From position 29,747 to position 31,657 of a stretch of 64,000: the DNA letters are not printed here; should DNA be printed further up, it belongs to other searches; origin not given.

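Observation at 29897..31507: One-component NIT-Crp/Fnr regulator with a C-terminal Cys cluster: possible nitrate-AND-anoxia sensor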

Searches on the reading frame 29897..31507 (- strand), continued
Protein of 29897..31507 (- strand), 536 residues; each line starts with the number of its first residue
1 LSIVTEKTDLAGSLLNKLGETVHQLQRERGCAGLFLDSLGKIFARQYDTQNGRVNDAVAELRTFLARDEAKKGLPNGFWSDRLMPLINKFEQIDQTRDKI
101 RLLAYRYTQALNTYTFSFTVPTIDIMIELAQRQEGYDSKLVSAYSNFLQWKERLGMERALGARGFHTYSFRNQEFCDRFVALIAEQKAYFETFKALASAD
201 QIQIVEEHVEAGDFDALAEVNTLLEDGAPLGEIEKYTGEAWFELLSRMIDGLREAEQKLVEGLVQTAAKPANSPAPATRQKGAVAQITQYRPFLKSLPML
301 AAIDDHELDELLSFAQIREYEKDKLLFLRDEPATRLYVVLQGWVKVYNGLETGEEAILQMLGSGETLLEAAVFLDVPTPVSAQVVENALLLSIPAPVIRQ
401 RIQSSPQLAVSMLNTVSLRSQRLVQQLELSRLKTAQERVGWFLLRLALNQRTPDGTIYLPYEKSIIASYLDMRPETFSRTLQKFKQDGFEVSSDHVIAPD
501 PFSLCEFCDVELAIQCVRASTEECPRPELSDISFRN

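Call 48: get_annotated_region(hit=H12, flank=8000)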
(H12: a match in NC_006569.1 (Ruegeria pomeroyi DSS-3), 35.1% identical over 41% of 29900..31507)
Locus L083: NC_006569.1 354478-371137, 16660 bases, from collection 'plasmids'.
description: Ruegeria pomeroyi DSS-3 megaplasmid, complete sequence
organism: Ruegeria pomeroyi DSS-3 (NCBI taxid 246200)
taxonomy: Bacteria; Pseudomonadota; Alphaproteobacteria; Rhodobacterales; Roseobacteraceae; Ruegeria; Ruegeria pomeroyi; Ruegeria pomeroyi DSS-3
host: -; source: -; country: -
typing (MOB-suite, as given by PLSDB): non-mobilizable; replicon rep_cluster_95
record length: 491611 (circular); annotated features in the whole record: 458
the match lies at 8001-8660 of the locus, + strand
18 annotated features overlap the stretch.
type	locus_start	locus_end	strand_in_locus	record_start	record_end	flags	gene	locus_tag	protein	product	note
CDS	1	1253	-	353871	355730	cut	-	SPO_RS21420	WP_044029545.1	amidohydrolase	-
CDS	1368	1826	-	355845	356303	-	-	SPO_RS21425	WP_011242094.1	Lrp/AsnC family transcriptional regulator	-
CDS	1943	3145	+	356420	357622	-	-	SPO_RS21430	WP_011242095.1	methionine gamma-lyase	GO:0019346 - transsulfuration [Evidence IEA]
CDS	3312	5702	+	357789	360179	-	-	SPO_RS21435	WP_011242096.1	1-deoxy-D-xylulose-5-phosphate synthase N-terminal domain-containing protein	GO:0016114 - terpenoid biosynthetic process [Evidence IEA]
CDS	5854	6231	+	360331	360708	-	-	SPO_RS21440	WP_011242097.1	5-carboxymethyl-2-hydroxymuconate Delta-isomerase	-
CDS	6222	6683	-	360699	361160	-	-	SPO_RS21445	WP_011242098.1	VOC family protein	-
CDS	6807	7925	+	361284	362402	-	-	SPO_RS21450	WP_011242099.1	RNA methyltransferase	-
CDS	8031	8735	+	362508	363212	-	-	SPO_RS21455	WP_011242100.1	Crp/Fnr family transcriptional regulator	GO:0006355 - regulation of DNA-templated transcription [Evidence IEA]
CDS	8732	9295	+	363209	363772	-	-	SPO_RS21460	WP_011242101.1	DUF4202 domain-containing protein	-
CDS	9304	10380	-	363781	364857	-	-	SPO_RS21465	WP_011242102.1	DUF561 domain-containing protein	-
CDS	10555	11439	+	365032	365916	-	-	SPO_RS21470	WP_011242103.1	LysR family transcriptional regulator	-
CDS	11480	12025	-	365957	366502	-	-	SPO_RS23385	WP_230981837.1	transposase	GO:0006313 - DNA transposition [Evidence IEA]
CDS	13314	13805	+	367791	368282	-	-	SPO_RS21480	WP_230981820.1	toxin-activating lysine-acyltransferase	GO:0009404 - toxin metabolic process [Evidence IEA]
CDS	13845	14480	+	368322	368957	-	-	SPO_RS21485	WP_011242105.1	DUF1629 domain-containing protein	-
CDS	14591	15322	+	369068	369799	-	-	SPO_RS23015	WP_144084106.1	hypothetical protein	-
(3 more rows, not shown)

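Call 84: search_protein_families(library=pfam, proteins=[L031:4077-6440:+, L031:6505-7137:-, L031:7247-7849:-, L031:9697-11151:-, L031:11758-12540:+, L054:4782-6125:-, L054:6170-7654:+, L018:1656-2252:+, L018:2283-4250:+, L018:4320-6293:+], max_evalue=0.00001)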
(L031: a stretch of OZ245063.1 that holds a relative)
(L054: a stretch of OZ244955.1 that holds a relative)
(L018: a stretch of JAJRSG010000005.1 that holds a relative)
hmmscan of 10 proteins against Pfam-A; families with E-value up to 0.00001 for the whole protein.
L031:4077-6440:+ (787 aa): 1 family
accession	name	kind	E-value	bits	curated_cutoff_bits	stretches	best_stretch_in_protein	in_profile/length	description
PF00724.26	Oxidored_FMN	-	1.1e-66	225.9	27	1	403-737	2-337/342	NADH:flavin oxidoreductase / NADH oxidase family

L031:6505-7137:- (210 aa): 1 family
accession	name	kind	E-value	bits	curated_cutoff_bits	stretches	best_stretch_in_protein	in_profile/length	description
PF14196.11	ATC_hydrolase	-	2.1e-19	71.2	28.1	1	110-203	57-145/145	L-2-amino-thiazoline-4-carboxylic acid hydrolase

L031:7247-7849:- (200 aa): 1 family
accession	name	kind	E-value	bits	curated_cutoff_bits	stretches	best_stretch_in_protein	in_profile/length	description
PF12804.13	NTP_transf_3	-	1.5e-22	80.9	27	1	8-152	1-149/160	MobA-like NTP transferase domain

L031:9697-11151:- (484 aa): 1 family
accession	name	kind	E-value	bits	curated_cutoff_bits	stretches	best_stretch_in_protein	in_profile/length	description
PF00724.26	Oxidored_FMN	-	1.4e-39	136.7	27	1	28-425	2-338/342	NADH:flavin oxidoreductase / NADH oxidase family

L031:11758-12540:+ (260 aa): 1 family
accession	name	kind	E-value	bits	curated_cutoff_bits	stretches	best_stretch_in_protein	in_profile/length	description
PF04199.19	Cyclase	-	5.2e-40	137.4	23.1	1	22-198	1-142/142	Putative cyclase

L054:4782-6125:- (447 aa): 3 families
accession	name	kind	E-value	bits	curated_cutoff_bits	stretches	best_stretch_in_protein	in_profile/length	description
PF02518.31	HATPase_c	-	2.3e-29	102.5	26.4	1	180-293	2-109/111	Histidine kinase-, DNA gyrase B-, and HSP90-like ATPase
PF00512.31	HisKA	-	2.9e-20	72.5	26.9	1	68-132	2-66/66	His Kinase A (phospho-acceptor) domain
PF00072.30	Response_reg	-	2.3e-13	50.7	30.2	1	315-428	1-108/111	Response regulator receiver domain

L054:6170-7654:+ (494 aa): 3 families
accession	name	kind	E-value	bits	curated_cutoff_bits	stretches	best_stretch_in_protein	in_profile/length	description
PF01225.30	Mur_ligase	-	2.9e-31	108.1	21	1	19-114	1-91/95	Mur ligase family, catalytic domain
PF08245.18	Mur_ligase_M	-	3e-27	96.3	24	1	122-311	1-200/200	Mur ligase middle domain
PF02875.26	Mur_ligase_C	-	3.1e-18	67.3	28.4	1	333-469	1-127/127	Mur ligase, glutamate ligase domain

L018:1656-2252:+ (198 aa): 0 families

L018:2283-4250:+ (655 aa): 2 families
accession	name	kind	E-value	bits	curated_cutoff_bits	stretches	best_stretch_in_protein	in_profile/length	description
PF00999.27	Na_H_Exchanger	-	1.3e-37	130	26.2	1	29-419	10-375/375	Sodium/hydrogen exchanger, transmembrane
PF02254.24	TrkA_N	-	8.9e-09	36.1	23.8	1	430-511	1-82/116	TrkA-N domain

L018:4320-6293:+ (657 aa): 2 families
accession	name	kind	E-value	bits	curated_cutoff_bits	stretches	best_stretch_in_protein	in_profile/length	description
PF00912.28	Transgly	-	1e-58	198.1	27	1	101-266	12-177/178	Transglycosylase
PF00905.27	Transpeptidase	-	2.2e-28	99.8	22.1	1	360-614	11-298/299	Penicillin binding protein transpeptidase domain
